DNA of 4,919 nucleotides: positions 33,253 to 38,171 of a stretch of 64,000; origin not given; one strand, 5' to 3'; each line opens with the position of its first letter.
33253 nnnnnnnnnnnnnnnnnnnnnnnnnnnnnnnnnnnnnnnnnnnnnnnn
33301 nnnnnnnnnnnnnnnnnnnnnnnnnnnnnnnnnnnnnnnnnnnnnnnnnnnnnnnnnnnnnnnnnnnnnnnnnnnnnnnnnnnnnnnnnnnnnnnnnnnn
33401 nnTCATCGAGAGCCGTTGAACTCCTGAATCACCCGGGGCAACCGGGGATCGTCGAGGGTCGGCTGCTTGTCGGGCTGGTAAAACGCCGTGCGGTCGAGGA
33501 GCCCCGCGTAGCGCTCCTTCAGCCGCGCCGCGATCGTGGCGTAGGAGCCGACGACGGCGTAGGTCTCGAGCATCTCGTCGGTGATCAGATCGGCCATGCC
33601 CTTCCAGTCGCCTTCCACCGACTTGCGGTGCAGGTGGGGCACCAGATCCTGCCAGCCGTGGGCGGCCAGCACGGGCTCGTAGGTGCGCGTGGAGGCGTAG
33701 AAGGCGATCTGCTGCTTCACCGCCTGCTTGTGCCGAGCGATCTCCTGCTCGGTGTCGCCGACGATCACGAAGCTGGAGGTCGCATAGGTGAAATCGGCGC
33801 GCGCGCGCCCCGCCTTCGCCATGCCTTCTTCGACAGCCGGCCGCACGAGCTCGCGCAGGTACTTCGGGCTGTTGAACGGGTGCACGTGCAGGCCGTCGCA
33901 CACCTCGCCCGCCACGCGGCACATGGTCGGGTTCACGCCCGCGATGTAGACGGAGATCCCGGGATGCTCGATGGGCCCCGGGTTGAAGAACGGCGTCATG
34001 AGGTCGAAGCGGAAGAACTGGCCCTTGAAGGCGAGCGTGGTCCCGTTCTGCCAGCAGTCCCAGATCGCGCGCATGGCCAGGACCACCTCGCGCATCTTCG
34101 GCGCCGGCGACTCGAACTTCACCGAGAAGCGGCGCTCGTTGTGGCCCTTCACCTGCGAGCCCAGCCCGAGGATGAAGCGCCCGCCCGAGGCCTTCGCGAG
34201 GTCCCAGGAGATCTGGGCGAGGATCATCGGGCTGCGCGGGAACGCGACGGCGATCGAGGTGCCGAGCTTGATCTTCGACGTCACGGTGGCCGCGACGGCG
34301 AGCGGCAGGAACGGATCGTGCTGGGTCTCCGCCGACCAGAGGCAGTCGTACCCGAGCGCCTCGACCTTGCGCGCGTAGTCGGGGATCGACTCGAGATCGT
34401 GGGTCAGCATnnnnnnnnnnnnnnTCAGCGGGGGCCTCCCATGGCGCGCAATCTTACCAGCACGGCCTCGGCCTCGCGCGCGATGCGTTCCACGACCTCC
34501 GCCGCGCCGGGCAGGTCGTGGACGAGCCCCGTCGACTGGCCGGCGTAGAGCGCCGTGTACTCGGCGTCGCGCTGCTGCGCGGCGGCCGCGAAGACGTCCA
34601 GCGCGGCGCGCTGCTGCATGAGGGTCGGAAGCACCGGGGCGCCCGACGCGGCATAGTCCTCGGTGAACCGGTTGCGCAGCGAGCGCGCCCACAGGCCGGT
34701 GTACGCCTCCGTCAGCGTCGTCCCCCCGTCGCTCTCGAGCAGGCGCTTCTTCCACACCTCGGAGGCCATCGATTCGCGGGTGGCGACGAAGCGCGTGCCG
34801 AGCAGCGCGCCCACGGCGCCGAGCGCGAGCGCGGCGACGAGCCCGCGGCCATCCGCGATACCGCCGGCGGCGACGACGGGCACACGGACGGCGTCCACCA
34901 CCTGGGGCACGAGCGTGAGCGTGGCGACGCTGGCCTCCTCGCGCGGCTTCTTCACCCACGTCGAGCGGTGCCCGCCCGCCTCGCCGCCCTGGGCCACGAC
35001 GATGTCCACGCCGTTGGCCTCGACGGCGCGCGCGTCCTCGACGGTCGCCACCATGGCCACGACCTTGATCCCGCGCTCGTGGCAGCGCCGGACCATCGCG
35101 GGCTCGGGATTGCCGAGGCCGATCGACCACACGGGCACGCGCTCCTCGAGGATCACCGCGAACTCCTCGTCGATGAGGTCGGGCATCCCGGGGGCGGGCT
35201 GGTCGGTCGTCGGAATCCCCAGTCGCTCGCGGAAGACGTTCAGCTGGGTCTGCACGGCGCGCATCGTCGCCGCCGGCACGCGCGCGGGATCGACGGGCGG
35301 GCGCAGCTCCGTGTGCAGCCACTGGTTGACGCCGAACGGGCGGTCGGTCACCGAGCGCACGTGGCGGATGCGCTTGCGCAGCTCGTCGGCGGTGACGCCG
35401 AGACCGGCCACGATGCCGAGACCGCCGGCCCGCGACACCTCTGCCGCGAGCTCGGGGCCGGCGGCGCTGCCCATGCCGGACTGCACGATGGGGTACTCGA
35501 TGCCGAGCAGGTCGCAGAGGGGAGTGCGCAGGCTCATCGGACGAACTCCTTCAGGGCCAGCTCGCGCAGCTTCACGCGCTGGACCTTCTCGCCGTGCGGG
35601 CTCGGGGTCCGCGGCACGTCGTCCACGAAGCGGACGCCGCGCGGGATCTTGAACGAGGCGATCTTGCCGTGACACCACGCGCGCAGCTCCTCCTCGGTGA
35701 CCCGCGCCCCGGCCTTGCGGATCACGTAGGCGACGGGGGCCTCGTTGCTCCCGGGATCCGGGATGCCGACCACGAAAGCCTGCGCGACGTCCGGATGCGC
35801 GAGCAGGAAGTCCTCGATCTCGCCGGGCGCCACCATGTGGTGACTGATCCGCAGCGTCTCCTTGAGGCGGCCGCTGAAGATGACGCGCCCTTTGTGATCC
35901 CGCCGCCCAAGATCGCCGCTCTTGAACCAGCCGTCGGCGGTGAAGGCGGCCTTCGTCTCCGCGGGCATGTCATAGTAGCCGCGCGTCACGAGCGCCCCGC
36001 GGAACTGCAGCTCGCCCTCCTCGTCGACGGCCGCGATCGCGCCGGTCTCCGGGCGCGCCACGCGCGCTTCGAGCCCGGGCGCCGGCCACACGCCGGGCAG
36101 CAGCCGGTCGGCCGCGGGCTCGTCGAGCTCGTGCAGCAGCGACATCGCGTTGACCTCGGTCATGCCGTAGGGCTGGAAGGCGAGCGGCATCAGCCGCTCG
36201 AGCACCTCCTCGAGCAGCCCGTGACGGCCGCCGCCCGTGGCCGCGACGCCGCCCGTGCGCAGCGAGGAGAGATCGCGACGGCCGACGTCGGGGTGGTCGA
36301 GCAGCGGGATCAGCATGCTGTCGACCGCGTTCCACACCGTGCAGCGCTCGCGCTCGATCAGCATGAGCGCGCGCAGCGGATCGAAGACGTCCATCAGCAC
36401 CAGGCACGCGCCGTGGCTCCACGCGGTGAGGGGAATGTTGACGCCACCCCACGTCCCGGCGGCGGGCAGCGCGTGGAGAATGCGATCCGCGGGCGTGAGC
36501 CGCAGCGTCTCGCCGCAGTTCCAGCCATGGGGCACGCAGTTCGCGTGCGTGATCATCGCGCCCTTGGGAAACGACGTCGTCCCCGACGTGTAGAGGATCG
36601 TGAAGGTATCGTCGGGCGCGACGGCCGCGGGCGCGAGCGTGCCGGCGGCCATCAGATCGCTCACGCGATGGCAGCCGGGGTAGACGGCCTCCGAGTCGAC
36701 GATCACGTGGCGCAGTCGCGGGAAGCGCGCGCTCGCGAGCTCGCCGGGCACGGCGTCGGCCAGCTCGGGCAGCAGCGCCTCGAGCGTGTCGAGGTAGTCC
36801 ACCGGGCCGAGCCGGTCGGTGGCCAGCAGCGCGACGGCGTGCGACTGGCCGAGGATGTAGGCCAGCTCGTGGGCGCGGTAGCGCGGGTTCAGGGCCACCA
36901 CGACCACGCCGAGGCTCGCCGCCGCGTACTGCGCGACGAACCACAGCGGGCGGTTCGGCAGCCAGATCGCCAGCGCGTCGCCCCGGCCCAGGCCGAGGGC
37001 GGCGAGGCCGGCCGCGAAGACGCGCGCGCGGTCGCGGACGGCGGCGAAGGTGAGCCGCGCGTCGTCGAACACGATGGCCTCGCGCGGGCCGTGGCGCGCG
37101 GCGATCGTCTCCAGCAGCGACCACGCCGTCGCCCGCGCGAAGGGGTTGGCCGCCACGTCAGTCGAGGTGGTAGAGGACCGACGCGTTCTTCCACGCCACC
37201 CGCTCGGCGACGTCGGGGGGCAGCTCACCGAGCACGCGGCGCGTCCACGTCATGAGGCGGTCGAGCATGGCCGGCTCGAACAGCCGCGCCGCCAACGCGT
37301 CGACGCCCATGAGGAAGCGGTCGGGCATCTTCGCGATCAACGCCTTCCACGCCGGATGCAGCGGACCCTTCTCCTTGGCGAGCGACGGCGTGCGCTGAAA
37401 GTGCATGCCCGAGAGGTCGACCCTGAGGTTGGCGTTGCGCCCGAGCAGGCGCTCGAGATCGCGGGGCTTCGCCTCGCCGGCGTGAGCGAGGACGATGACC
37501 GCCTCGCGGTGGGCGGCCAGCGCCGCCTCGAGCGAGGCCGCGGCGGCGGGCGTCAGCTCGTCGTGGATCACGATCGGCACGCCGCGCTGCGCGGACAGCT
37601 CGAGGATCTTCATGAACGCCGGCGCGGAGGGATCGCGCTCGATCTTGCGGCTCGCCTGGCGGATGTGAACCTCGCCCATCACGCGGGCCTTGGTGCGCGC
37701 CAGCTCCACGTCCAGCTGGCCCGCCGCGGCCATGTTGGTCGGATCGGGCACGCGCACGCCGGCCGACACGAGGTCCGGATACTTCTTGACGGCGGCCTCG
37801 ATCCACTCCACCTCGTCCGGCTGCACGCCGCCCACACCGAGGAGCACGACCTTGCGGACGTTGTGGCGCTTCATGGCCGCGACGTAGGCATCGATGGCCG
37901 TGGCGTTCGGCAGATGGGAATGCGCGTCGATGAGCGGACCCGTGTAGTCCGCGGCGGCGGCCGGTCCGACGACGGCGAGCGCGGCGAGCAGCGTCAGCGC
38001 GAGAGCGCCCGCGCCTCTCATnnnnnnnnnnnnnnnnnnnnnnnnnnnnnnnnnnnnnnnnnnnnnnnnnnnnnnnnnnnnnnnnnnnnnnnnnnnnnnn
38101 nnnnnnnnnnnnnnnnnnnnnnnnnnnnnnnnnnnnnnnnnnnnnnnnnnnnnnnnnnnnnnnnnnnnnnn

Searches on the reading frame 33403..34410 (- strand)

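Call 64: search_protein_families(library=pfam, proteins=[window:33403-34410:-], max_evalue=0.0001)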
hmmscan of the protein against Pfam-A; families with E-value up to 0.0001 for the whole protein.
window:33403-34410:- (335 aa): 1 family
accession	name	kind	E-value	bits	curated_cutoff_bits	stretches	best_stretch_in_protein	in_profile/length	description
PF00296.26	Bac_luciferase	-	5.5e-70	236.6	27.9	1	5-304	21-310/314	Luciferase-like monooxygenase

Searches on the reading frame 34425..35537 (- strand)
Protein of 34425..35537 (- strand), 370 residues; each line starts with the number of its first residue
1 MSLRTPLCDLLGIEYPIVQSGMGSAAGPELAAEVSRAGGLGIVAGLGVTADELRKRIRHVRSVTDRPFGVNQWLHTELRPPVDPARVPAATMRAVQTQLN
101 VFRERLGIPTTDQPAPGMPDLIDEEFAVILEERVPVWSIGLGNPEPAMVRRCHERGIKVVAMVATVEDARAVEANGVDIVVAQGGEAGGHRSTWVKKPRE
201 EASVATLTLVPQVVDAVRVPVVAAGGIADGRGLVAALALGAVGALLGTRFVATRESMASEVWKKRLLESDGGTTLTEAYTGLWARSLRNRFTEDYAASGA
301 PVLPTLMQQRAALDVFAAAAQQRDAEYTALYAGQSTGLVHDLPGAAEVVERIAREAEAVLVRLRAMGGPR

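Call 63: search_protein_families(library=pfam, proteins=[window:34425-35537:-], max_evalue=0.0001)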
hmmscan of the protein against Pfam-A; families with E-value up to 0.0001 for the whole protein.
window:34425-35537:- (370 aa): 3 families
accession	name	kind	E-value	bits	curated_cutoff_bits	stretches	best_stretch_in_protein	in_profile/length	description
PF03060.21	NMO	-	7e-79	266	28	1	5-353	2-329/331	Nitronate monooxygenase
PF00478.31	IMPDH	-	3.2e-13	49.9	25.6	1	2-262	22-251/345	IMP dehydrogenase / GMP reductase domain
PF01070.24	FMN_dh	-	1.9e-06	27.6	24.9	1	163-251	226-306/350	FMN-dependent dehydrogenase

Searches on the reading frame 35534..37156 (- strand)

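Call 63: search_protein_families(library=pfam, proteins=[window:35534-37156:-], max_evalue=0.0001)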
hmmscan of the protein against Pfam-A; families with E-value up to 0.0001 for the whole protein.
window:35534-37156:- (540 aa): 2 families
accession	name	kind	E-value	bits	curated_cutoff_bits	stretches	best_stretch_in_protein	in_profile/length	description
PF00501.34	AMP-binding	-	6.6e-73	246.1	29.9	1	16-395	2-384/384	AMP-binding enzyme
PF13193.12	AMP-binding_C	-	2.7e-21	76.7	24.5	1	446-519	1-74/76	AMP-binding enzyme C-terminal domain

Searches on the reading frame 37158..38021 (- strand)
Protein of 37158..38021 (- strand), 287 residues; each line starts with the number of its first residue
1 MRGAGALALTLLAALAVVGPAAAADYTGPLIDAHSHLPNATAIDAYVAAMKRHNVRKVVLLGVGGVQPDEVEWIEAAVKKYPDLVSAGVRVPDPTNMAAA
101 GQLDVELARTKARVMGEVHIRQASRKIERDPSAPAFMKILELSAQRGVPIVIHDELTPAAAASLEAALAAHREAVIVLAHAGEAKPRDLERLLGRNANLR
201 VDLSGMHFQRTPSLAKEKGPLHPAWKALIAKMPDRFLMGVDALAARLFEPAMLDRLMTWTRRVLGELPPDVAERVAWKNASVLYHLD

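Call 63: search_protein_families(library=pfam, proteins=[window:37158-38021:-], max_evalue=0.0001)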
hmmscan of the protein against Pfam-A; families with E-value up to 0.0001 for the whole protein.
window:37158-38021:- (287 aa): 2 families
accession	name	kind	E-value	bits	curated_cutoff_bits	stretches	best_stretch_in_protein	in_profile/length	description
PF04909.20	Amidohydro_2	-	9.5e-11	42.4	26.4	1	31-286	1-289/289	Amidohydrolase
PF01026.27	TatD_DNase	-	4.1e-07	30.1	27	1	31-193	1-166/253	TatD related DNase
